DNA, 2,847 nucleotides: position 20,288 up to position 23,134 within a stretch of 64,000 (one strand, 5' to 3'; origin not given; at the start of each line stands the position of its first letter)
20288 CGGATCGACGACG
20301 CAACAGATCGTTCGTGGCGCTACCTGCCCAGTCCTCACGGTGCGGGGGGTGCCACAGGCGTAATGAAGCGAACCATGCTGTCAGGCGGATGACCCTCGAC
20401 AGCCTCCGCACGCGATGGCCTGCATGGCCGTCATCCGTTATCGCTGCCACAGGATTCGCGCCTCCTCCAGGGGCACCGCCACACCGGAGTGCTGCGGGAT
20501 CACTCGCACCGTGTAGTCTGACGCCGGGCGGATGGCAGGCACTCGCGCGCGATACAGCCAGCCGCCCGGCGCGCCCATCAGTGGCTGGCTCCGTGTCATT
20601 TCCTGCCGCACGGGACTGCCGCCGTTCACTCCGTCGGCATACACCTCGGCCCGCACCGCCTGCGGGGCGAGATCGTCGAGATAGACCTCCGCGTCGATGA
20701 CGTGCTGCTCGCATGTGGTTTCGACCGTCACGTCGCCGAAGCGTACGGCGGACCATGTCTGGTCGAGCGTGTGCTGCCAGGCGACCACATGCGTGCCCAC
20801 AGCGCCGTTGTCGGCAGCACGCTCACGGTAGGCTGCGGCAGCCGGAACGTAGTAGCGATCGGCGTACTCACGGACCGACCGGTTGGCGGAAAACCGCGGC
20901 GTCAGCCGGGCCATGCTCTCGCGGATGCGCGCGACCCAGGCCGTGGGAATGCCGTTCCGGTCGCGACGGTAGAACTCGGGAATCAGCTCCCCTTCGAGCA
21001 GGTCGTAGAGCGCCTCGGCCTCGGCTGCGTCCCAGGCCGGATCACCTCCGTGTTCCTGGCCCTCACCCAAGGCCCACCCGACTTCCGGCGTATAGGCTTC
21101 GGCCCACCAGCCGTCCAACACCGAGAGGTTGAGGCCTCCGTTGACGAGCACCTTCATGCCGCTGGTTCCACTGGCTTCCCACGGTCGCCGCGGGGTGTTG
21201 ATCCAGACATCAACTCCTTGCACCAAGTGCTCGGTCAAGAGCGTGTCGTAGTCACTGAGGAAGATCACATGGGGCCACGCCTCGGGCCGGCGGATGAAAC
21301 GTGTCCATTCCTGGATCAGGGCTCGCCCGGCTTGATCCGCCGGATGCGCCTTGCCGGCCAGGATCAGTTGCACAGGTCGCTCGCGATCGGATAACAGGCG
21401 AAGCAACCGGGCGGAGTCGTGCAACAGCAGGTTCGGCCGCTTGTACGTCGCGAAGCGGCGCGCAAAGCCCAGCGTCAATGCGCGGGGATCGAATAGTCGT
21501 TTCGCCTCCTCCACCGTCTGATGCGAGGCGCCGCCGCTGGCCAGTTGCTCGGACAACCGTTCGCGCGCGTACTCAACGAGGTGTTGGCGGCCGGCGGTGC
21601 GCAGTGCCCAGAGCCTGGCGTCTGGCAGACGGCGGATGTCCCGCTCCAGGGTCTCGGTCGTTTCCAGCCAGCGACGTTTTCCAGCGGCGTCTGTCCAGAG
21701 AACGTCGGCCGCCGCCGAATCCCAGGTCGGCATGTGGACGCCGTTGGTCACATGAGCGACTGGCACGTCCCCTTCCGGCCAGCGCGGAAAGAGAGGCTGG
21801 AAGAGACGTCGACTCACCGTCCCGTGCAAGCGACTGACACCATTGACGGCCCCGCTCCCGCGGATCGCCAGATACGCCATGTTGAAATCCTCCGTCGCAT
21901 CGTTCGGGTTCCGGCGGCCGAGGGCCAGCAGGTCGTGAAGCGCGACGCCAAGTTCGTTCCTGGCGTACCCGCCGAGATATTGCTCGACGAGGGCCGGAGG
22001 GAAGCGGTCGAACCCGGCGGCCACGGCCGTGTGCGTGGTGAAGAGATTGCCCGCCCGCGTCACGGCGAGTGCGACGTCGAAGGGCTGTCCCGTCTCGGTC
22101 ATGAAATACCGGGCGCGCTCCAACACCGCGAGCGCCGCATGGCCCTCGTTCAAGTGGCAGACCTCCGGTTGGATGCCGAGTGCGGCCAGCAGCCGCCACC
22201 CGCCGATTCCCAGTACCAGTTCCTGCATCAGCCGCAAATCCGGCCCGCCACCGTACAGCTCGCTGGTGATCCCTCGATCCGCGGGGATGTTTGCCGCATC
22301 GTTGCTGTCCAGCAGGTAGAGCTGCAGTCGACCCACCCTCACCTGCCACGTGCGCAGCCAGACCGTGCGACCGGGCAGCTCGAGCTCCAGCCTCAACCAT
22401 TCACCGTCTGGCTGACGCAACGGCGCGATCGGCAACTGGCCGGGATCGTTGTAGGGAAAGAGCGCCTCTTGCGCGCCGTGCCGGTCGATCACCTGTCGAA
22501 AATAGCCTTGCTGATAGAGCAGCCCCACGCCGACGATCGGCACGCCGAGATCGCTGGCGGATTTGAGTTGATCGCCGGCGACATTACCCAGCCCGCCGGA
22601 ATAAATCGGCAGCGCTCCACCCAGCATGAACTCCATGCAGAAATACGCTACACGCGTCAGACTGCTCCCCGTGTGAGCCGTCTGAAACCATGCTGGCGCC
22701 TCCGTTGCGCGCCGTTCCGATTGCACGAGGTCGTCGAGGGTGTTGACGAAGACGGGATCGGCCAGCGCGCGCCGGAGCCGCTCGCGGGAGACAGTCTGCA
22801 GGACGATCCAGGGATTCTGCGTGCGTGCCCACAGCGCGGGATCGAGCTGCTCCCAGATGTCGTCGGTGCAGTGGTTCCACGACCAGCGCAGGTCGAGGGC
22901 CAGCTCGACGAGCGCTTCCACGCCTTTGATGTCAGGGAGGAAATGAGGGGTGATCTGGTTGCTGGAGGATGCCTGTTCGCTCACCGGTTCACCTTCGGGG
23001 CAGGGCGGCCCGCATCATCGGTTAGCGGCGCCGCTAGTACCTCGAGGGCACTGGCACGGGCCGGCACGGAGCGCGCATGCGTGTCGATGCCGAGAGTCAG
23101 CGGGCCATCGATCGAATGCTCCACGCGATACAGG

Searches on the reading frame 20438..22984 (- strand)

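Call 63: search_protein_families(library=pfam, proteins=[window:20438-22984:-], max_evalue=0.0001)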
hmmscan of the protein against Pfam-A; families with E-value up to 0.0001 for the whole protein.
window:20438-22984:- (848 aa): 2 families
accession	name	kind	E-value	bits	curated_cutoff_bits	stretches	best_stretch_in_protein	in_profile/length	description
PF00343.26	Phosphorylase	-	9.6e-31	107.2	27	1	275-626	219-580/713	Carbohydrate phosphorylase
PF11897.13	DUF3417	-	1.5e-25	90.2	25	1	22-122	5-106/109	Protein of unknown function (DUF3417)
